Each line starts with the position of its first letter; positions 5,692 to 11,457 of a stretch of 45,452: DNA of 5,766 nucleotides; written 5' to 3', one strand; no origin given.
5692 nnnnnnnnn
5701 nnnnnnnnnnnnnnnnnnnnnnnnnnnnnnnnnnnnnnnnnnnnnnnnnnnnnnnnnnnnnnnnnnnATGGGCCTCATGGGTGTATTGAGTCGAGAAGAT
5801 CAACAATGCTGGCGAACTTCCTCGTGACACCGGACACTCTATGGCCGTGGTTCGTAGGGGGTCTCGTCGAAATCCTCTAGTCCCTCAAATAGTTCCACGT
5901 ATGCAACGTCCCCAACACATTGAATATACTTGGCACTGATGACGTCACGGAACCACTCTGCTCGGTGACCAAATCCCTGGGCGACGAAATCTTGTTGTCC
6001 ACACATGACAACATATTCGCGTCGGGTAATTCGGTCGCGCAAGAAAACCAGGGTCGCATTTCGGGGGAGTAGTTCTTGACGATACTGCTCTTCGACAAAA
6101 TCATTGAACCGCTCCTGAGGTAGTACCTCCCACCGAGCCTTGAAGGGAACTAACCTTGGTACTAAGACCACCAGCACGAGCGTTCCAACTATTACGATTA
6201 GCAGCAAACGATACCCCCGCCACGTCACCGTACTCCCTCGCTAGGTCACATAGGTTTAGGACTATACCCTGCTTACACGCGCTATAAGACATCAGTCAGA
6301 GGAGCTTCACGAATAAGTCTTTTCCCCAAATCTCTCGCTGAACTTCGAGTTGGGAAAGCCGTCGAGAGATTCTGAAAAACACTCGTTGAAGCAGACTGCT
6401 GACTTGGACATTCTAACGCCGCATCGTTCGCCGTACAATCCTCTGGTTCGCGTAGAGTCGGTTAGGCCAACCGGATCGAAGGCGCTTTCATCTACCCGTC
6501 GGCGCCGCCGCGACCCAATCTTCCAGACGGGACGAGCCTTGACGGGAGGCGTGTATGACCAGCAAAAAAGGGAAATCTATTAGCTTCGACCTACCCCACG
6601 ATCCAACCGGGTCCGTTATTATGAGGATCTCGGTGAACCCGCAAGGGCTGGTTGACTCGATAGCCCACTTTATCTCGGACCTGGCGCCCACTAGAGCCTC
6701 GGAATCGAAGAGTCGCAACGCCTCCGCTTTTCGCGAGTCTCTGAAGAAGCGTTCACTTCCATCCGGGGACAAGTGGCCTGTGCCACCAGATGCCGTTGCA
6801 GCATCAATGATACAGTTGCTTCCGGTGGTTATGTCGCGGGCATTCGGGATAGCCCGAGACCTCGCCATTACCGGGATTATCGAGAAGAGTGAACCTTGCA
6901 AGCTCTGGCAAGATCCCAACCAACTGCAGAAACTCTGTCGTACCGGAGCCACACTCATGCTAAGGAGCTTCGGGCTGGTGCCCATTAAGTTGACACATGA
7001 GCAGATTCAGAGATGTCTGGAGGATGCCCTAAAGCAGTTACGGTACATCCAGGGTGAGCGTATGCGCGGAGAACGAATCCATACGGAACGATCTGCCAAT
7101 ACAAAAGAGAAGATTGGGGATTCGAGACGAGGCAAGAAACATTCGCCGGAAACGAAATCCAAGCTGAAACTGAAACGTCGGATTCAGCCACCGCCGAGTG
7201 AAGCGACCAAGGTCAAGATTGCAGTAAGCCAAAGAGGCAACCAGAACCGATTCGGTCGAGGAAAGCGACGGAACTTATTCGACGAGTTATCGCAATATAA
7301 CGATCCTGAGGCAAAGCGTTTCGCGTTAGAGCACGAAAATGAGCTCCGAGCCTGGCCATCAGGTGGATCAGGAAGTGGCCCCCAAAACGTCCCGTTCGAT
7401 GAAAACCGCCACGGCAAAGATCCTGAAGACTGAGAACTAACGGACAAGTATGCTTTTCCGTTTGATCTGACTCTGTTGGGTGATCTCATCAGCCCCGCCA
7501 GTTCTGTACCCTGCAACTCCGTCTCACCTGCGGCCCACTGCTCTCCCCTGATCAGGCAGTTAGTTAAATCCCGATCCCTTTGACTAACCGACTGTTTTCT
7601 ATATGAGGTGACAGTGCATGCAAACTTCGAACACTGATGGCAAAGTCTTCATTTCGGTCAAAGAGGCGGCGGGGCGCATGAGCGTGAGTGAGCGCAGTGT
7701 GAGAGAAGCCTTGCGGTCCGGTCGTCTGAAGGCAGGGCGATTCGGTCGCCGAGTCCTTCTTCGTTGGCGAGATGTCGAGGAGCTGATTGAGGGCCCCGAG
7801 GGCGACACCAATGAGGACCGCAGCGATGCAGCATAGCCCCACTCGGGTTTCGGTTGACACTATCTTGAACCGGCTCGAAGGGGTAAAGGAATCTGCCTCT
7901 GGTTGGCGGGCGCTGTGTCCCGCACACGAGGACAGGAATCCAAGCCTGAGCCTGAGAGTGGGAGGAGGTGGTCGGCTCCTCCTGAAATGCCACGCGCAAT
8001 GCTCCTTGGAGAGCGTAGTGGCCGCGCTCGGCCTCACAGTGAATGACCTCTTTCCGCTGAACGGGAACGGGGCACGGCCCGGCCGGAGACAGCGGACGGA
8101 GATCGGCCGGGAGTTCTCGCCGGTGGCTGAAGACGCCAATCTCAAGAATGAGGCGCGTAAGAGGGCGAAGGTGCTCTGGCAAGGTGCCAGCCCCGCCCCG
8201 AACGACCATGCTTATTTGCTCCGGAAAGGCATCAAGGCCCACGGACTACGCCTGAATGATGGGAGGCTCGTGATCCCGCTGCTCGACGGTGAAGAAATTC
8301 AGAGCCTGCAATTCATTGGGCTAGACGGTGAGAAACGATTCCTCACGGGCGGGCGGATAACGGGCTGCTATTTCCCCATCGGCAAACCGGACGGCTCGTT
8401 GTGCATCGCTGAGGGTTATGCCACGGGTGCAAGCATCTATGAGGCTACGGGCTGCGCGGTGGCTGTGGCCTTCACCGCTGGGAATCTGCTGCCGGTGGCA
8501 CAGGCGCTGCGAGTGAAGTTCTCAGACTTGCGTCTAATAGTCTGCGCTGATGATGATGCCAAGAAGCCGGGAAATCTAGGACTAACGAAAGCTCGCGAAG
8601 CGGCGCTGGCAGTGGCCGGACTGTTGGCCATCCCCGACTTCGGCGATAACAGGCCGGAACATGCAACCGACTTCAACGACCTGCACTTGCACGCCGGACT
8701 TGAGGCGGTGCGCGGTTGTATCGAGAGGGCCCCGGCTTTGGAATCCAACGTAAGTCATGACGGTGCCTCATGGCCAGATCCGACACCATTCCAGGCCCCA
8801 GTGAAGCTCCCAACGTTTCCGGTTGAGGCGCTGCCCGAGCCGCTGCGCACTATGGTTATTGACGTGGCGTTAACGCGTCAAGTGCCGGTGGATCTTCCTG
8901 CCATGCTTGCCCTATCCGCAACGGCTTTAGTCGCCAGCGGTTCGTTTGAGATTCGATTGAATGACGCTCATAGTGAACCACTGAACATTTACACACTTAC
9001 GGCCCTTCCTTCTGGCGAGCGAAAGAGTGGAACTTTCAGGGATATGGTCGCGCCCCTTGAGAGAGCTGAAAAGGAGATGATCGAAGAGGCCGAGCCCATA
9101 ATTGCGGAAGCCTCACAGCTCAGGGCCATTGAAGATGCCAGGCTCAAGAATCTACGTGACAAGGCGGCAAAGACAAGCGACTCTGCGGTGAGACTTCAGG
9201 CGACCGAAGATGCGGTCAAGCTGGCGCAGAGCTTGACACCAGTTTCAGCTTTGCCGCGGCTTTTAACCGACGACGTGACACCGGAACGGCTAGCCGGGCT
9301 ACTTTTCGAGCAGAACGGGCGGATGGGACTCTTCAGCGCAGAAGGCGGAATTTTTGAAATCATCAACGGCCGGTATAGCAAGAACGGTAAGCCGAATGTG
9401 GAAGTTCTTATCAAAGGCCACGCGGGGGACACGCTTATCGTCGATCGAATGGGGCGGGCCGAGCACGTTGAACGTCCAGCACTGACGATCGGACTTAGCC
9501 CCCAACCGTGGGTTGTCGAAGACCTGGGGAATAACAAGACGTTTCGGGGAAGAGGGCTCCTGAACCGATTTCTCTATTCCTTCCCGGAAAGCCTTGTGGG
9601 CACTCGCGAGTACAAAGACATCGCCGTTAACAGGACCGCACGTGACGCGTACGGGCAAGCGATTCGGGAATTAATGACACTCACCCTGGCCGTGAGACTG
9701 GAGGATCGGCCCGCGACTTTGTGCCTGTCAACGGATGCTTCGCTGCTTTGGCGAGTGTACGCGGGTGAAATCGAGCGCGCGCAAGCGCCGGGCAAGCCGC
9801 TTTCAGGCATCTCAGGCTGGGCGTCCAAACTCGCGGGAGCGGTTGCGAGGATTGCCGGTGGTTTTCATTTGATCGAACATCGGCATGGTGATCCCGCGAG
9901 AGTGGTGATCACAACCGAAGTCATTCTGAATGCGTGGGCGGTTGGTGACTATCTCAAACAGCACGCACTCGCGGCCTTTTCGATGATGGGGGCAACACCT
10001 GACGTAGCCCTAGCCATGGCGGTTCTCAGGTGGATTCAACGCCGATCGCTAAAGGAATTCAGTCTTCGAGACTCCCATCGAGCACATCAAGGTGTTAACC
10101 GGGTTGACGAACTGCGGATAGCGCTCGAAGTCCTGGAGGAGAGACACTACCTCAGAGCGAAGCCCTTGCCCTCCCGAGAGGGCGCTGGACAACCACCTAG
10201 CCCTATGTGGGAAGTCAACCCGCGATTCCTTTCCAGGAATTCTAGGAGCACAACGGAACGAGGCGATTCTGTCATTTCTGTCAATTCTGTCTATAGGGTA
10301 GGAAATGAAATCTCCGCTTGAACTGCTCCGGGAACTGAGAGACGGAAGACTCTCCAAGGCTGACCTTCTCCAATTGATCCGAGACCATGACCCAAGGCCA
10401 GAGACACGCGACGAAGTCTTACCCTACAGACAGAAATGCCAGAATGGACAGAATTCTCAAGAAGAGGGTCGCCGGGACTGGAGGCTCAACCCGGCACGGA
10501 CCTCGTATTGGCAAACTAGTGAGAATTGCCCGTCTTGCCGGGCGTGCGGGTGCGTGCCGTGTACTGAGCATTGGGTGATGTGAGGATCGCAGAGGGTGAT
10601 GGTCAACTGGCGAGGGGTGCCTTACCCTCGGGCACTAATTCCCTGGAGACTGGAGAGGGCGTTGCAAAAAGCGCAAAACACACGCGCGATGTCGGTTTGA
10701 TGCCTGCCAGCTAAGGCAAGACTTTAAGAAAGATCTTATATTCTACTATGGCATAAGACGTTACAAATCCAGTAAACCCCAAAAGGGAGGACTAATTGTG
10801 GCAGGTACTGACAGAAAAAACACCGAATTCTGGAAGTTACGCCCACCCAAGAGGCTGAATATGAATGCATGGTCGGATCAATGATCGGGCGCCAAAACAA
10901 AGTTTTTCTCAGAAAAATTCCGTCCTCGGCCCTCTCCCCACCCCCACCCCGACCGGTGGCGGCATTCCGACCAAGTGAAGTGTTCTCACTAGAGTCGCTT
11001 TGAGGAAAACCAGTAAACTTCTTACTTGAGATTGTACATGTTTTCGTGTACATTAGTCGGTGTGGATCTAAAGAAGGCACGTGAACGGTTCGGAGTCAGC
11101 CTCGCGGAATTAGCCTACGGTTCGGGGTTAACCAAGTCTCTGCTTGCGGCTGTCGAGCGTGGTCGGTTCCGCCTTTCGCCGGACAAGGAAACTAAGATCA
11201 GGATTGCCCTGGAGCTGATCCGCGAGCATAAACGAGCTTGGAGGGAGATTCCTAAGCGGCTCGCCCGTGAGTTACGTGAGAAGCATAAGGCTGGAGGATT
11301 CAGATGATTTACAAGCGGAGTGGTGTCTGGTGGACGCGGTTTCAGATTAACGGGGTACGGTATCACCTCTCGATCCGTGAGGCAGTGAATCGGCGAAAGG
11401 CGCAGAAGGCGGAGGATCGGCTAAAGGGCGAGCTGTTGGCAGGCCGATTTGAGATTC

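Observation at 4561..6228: Unrecognisable three-gene exported/membrane operon as cargo of the tRNA-Arg element, with a duplicated signal-peptide cassette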

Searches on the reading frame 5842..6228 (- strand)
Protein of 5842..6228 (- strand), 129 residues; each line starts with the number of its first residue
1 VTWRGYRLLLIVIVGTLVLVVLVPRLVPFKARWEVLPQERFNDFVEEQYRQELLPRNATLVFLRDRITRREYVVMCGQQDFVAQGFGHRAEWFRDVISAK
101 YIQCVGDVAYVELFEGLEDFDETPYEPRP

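Call 6: search_protein_families(library=pfam, proteins=[window:5842-6228:-], max_evalue=1)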
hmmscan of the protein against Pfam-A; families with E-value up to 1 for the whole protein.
seq(129 aa): 1 family
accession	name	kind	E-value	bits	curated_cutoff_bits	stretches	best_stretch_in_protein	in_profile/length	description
PF11992.13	TgpA_N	-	0.036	13.5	30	1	3-37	161-193/333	TgpA N-terminal domain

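Call 7: search_protein_families(library=padloc, proteins=[window:5842-6228:-], max_evalue=1)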
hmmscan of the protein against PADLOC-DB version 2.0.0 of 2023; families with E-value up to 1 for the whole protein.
seq(129 aa): 0 families

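Call 10: find_homologous_proteins(query=window:5842-6228:-, max_evalue=0.01)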
Query seq(129 aa) (129 aa): 1 proteins with E <= 0.01 among 8 candidates.
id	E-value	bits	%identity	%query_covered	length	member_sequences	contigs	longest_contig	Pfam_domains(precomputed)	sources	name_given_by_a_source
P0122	1.4e-81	289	100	100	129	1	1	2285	-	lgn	-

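Call 25: search_protein_families(library=ncbifam, proteins=[window:5842-6228:-], max_evalue=1)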
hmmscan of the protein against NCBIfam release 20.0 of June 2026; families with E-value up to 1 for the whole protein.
window:5842-6228:- (129 aa): 0 families

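Call 55: search_protein_families(library=phrogs, proteins=[window:5842-6228:-], max_evalue=0.1)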
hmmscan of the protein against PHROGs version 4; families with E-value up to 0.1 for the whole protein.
window:5842-6228:- (129 aa): 0 families

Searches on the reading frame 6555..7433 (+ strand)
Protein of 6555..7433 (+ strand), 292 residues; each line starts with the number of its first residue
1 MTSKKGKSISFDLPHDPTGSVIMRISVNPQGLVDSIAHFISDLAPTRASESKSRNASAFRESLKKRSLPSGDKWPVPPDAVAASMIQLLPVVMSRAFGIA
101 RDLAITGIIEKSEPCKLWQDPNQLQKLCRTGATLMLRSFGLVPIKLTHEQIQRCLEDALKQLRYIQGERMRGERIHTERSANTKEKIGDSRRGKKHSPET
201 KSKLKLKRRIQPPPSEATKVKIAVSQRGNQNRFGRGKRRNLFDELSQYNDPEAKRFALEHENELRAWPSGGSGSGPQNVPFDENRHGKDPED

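Call 6: search_protein_families(library=pfam, proteins=[window:6555-7433:+], max_evalue=1)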
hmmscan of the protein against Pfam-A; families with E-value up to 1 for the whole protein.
window:6555-7433:+ (292 aa): 1 family
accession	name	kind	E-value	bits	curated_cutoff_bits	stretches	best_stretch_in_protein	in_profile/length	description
PF07460.16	NUMOD3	-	0.0022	18.3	20.4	1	193-205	1-13/37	NUMOD3 motif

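Call 7: search_protein_families(library=padloc, proteins=[window:6555-7433:+], max_evalue=1)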
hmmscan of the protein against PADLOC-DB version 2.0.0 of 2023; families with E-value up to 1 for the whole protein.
window:6555-7433:+ (292 aa): 0 families

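Call 25: search_protein_families(library=ncbifam, proteins=[window:6555-7433:+], max_evalue=1)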
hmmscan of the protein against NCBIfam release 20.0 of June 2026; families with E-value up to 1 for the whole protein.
window:6555-7433:+ (292 aa): 0 families

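Call 55: search_protein_families(library=phrogs, proteins=[window:6555-7433:+], max_evalue=0.1)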
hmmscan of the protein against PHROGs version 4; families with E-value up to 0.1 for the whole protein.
window:6555-7433:+ (292 aa): 1 family
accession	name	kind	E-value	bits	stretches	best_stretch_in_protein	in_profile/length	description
phrog_314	-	DNA, RNA and nucleotide metabolism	0.00079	19.5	1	174-227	282-319/574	homing endonuclease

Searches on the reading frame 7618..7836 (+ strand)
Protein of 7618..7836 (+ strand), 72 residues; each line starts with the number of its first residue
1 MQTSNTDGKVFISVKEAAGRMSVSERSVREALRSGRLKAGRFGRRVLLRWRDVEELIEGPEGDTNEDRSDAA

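Call 6: search_protein_families(library=pfam, proteins=[window:7618-7836:+], max_evalue=1)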
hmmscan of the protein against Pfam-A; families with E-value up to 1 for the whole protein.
window:7618-7836:+ (72 aa): 6 families
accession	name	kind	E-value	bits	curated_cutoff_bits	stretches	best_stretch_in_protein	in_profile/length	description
PF12728.13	HTH_17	-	7.6e-08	32.9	27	1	12-58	2-48/51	Helix-turn-helix domain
PF16922.11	SLD5_C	-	0.0019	18.9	27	1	5-58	2-49/56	DNA replication complex GINS protein SLD5 C-terminus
PF13338.12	AbiEi_4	-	0.023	15.3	25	1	8-37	10-38/49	Transcriptional regulator, AbiEi antitoxin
PF08281.18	Sigma70_r4_2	-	0.08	13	25.7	1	13-37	28-52/54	Sigma-70, region 4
PF21531.3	Rv2175c_wHTH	-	0.12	12.9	27.1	1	11-41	15-45/57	DNA-binding protein Rv2175c, wHTH domain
PF13730.12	HTH_36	-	0.17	12.2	25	1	4-33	18-47/55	Helix-turn-helix domain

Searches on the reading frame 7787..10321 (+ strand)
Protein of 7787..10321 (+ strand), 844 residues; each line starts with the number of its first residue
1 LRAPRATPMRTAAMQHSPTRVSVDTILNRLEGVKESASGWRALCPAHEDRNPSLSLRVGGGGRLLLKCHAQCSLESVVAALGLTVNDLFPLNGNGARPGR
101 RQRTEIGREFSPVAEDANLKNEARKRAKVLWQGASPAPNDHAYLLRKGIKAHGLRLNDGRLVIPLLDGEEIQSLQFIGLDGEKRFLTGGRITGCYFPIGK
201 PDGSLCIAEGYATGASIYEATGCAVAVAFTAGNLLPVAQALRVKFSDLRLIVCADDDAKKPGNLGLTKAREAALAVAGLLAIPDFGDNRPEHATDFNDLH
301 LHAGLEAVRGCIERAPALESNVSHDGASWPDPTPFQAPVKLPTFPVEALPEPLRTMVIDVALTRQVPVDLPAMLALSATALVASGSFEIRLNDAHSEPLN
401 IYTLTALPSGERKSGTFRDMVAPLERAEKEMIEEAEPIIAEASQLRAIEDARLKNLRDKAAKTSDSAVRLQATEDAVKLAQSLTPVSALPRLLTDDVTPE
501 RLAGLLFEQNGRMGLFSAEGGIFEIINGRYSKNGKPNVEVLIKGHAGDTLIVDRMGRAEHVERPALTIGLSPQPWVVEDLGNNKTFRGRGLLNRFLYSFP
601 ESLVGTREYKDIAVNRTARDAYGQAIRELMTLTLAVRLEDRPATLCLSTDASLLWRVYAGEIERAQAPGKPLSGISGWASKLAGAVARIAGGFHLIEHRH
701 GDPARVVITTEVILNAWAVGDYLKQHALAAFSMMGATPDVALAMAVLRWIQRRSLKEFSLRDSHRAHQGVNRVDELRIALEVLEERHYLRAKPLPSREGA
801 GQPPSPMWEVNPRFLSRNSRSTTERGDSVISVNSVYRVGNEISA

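Call 6: search_protein_families(library=pfam, proteins=[window:7787-10321:+], max_evalue=1)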
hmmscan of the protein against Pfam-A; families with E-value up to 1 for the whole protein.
window:7787-10321:+ (844 aa): 5 families
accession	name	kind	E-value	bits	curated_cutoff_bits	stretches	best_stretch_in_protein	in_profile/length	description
PF13148.11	DUF3987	-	6.6e-93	312.2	27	1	365-732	1-363/364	Protein of unknown function (DUF3987)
PF13362.12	Toprim_3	-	3.3e-09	37.5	27.2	1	205-304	2-93/95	Toprim domain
PF13662.12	Toprim_4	-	2.9e-06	27.8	25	1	204-272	2-73/85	Toprim domain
PF01751.28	Toprim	-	0.011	16.4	23.1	1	205-258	2-67/96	Toprim domain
PF01807.25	Zn_ribbon_DnaG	-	0.026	14.8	24.9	1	21-57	13-49/98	CHC2 zinc finger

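Call 55: search_protein_families(library=phrogs, proteins=[window:7787-10321:+], max_evalue=0.1)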
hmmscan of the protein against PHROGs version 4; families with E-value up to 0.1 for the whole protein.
window:7787-10321:+ (844 aa): 11 families
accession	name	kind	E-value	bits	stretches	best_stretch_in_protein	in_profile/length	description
phrog_2249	-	DNA, RNA and nucleotide metabolism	5.7e-67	228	1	113-315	109-322/802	DNA primase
phrog_2373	-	DNA, RNA and nucleotide metabolism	4.3e-66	224.6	1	323-758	35-459/515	DNA helicase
phrog_35358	-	DNA, RNA and nucleotide metabolism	6.4e-41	141.3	1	113-314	117-359/968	DNA primase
phrog_510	-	DNA, RNA and nucleotide metabolism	6.1e-26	92.3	1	114-309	122-354/667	DNA primase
phrog_4913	-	DNA, RNA and nucleotide metabolism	5e-17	62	1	190-309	244-372/1290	replication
phrog_25777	-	DNA, RNA and nucleotide metabolism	5.9e-15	55.4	1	159-287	198-331/907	DNA primase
phrog_6088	-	DNA, RNA and nucleotide metabolism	1.3e-12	48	1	24-96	5-78/772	DNA primase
phrog_1139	-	DNA, RNA and nucleotide metabolism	1.2e-06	27.8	1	181-334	149-299/895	DNA primase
phrog_47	-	DNA, RNA and nucleotide metabolism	3.2e-05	23.6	1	12-318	21-340/947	DNA primase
phrog_1313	-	DNA, RNA and nucleotide metabolism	0.0033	17.4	1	222-308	4-95/568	DNA helicase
phrog_360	-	DNA, RNA and nucleotide metabolism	0.047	14.8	1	23-61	8-51/133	DNA primase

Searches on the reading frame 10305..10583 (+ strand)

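Call 6: search_protein_families(library=pfam, proteins=[window:10305-10583:+], max_evalue=1)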
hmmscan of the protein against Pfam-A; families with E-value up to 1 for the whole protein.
window:10305-10583:+ (92 aa): 1 family
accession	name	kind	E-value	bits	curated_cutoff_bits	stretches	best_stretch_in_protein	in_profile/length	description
PF16778.10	Phage_tail_APC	-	0.033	14.5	26.6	1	7-44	3-39/60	Phage tail assembly chaperone protein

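Call 55: search_protein_families(library=phrogs, proteins=[window:10305-10583:+], max_evalue=0.1)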
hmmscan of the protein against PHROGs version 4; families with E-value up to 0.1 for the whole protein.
window:10305-10583:+ (92 aa): 0 families

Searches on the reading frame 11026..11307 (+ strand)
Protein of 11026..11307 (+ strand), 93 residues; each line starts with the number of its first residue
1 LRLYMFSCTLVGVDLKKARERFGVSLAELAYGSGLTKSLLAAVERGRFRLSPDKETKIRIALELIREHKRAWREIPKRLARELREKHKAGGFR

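Call 6: search_protein_families(library=pfam, proteins=[window:11026-11307:+], max_evalue=1)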
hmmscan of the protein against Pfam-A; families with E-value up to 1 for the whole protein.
window:11026-11307:+ (93 aa): 5 families
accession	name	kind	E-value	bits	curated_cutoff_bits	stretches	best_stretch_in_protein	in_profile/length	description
PF01381.28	HTH_3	-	4.3e-05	23.9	23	1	15-53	1-39/55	Helix-turn-helix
PF13560.12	HTH_31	-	9.4e-05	23.1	27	1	12-52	3-44/64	Helix-turn-helix domain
PF13413.12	HTH_25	-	0.0022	18.2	24.6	1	15-52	2-39/62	Helix-turn-helix domain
PF12844.13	HTH_19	-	0.0031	17.8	30.2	1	15-63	4-50/64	Helix-turn-helix domain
PF02080.26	TrkA_C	-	0.11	12.9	27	1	23-59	14-49/71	TrkA-C domain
